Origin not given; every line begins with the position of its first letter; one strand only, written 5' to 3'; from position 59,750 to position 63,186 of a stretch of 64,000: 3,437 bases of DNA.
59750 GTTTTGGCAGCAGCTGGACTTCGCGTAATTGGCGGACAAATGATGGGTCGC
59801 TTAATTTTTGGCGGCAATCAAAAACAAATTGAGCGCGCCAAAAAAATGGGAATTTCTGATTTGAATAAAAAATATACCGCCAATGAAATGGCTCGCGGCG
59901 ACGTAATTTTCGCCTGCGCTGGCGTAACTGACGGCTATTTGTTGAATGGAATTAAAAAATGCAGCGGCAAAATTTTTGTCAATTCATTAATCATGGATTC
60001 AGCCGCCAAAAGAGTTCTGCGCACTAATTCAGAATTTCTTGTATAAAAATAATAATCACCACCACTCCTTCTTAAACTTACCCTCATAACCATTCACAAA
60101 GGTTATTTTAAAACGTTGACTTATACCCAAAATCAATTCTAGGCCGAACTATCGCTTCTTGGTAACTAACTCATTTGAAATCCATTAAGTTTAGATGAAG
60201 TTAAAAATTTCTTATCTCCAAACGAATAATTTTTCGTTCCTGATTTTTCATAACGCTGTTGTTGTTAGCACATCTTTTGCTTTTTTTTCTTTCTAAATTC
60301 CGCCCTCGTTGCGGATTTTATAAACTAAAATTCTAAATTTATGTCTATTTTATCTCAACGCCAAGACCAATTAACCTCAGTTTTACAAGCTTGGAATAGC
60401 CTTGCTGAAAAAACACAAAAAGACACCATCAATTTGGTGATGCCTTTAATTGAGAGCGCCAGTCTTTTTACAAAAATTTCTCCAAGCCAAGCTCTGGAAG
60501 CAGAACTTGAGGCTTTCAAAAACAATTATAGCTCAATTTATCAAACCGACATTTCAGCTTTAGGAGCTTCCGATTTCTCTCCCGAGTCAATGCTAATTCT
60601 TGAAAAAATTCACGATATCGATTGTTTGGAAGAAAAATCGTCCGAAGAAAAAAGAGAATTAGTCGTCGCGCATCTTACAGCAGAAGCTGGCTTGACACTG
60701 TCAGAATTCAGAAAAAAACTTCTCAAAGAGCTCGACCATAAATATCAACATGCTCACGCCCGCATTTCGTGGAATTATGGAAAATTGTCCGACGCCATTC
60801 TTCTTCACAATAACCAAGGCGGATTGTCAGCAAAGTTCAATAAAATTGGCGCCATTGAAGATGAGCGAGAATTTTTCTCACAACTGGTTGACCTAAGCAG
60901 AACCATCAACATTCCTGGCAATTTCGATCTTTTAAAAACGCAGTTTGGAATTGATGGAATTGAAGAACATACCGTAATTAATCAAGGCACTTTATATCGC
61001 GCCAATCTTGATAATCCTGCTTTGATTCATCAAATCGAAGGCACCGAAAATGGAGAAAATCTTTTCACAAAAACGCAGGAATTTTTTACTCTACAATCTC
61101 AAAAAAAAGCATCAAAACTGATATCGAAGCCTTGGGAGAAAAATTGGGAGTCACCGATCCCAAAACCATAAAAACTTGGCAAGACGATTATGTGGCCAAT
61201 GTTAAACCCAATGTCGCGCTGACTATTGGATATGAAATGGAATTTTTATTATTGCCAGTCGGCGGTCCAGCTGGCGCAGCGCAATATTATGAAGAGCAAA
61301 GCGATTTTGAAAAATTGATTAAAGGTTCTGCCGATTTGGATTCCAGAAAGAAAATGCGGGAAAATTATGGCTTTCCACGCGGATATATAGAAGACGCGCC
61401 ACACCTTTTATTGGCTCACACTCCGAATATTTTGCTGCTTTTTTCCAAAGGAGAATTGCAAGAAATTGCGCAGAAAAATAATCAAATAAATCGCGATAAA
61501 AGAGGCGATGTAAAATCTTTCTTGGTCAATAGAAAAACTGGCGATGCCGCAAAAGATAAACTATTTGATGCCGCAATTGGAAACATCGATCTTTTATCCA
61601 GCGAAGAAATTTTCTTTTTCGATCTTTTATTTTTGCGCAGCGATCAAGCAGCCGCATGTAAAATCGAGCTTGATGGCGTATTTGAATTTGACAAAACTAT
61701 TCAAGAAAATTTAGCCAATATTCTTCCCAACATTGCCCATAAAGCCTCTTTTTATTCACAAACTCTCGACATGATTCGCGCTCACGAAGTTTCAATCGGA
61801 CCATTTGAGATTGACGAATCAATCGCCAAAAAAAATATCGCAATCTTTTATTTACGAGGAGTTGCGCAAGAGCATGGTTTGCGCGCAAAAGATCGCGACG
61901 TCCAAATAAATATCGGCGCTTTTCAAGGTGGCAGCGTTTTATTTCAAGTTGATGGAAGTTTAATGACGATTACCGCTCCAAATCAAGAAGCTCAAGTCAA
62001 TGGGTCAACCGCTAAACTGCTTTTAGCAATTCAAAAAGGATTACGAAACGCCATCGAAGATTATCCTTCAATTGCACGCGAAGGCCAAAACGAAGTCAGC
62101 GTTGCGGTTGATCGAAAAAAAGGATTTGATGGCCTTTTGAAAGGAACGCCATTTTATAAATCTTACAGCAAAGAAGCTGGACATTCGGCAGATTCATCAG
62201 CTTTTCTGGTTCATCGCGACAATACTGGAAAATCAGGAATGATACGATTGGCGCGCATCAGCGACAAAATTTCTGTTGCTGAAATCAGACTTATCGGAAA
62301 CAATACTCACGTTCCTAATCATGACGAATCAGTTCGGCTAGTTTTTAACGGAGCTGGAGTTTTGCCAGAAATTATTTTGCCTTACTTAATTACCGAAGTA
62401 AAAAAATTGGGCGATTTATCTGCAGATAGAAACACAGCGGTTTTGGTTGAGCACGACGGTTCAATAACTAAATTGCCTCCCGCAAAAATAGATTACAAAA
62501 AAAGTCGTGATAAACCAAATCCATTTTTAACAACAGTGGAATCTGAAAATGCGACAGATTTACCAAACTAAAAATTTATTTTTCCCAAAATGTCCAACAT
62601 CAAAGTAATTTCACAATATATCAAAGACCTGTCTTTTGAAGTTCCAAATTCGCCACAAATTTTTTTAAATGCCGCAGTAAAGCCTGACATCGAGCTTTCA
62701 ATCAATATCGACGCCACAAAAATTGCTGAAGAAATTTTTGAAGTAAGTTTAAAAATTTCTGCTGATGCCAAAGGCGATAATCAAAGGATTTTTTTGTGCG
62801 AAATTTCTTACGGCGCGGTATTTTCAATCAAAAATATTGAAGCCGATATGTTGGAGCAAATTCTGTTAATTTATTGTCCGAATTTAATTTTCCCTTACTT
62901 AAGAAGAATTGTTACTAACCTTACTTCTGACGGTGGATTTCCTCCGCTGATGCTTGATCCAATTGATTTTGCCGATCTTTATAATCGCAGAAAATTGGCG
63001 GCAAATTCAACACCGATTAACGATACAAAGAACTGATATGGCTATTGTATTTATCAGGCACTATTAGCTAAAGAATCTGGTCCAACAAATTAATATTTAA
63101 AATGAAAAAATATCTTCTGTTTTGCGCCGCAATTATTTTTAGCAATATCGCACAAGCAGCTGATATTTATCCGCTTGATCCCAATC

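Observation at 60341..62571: Large orphan gene split at an A8 run: candidate programmed -1 frameshift, phase-variable tract or recent pseudogenisation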

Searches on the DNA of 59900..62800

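Call 61: search_rna_families(source=window, start=59900, end=62800, threshold=evalue, max_evalue=1)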
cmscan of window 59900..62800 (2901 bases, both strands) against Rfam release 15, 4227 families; matches with E-value up to 1: 0.
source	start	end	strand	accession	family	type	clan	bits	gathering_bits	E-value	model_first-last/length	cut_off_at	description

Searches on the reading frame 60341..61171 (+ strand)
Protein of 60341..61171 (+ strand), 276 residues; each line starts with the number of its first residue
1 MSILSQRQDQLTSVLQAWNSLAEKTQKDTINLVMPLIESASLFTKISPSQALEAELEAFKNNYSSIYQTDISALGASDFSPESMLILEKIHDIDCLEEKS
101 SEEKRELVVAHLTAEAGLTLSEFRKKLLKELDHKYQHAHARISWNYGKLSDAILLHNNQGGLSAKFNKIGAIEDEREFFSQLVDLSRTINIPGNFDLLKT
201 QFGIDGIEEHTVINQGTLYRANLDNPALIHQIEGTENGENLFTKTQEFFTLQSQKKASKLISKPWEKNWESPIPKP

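Call 18: find_encoding_contigs(protein=window:60341-61171:+, flank=3000, max_places=10)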
Protein window:60341-61171:+ (276 aa): 5 contigs read that carry it; 2 places shown.
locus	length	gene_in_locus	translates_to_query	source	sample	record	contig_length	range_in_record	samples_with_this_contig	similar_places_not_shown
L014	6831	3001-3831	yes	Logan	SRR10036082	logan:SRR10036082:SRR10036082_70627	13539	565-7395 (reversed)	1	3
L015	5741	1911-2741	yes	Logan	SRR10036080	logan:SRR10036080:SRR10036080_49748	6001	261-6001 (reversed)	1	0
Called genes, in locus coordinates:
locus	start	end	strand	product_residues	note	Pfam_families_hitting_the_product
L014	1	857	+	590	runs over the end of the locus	PF02776:TPP_enzyme_N, PF00205:TPP_enzyme_M, PF02775:TPP_enzyme_C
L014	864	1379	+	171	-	PF01842:ACT (weak), PF22629:ACT_AHAS_ss, PF13710:ACT_5 (weak), PF10369:ALS_ss_C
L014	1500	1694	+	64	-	PF00471:Ribosomal_L33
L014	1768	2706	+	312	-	PF03320:FBPase_glpX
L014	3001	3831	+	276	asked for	-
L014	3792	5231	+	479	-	-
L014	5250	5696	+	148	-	PF02556:SecB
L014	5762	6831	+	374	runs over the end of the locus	PF04264:YceI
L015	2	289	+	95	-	?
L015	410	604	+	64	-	PF00471:Ribosomal_L33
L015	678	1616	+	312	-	PF03320:FBPase_glpX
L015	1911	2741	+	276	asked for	-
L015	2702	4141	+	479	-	-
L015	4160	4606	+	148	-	PF02556:SecB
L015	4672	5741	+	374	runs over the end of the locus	PF04264:YceI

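Call 22: list_cluster_members(proteins=[P0004, window:60341-61168:+, window:61132-62568:+, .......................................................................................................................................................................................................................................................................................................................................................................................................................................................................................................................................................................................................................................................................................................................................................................])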
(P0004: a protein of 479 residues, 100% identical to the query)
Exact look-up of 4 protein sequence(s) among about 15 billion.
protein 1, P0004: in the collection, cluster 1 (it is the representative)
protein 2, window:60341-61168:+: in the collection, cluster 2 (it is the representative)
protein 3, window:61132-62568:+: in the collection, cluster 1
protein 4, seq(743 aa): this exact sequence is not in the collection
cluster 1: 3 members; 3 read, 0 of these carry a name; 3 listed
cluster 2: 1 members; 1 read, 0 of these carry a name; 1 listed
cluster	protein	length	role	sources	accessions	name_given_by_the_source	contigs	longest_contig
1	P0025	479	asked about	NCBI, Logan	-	-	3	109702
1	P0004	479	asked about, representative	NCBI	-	-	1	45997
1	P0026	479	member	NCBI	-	-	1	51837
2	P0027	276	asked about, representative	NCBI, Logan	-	-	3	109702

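Call 23: find_encoding_contigs(protein=P0026, flank=4000, max_places=5)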
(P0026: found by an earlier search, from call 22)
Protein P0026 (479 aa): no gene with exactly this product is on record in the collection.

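Call 24: find_encoding_contigs(protein=P0025, flank=4000, max_places=10)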
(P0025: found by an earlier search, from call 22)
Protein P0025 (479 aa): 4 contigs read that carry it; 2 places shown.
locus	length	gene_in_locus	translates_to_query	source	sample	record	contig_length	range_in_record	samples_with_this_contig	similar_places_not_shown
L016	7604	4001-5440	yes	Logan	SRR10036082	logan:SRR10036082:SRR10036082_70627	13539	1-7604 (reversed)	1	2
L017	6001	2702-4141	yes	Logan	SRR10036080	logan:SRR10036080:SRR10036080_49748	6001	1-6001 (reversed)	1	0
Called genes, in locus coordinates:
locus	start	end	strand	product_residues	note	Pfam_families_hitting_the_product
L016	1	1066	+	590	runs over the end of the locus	PF02776:TPP_enzyme_N, PF00205:TPP_enzyme_M, PF02775:TPP_enzyme_C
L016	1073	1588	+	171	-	PF01842:ACT (weak), PF22629:ACT_AHAS_ss, PF13710:ACT_5 (weak), PF10369:ALS_ss_C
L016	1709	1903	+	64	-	PF00471:Ribosomal_L33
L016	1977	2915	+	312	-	PF03320:FBPase_glpX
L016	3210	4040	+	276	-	-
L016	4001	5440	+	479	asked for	-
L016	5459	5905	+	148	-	PF02556:SecB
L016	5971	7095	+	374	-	PF04264:YceI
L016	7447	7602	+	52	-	?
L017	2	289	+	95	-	?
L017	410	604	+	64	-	PF00471:Ribosomal_L33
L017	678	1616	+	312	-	PF03320:FBPase_glpX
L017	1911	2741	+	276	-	-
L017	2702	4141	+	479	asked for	-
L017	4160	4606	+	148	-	PF02556:SecB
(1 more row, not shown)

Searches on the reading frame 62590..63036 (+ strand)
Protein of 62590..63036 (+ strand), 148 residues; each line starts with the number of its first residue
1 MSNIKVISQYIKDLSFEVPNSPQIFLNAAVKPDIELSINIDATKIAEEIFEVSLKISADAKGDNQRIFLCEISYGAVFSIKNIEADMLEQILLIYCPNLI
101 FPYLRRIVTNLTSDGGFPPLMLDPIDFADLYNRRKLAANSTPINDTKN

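Call 39: search_protein_families(library=pfam, proteins=[window:62590-63036:+], max_evalue=0.001)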
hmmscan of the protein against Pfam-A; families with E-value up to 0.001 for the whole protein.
window:62590-63036:+ (148 aa): 1 family
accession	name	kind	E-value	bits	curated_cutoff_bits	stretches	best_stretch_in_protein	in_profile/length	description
PF02556.19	SecB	-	6.1e-51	172.5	26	1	3-135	7-138/141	Preprotein translocase subunit SecB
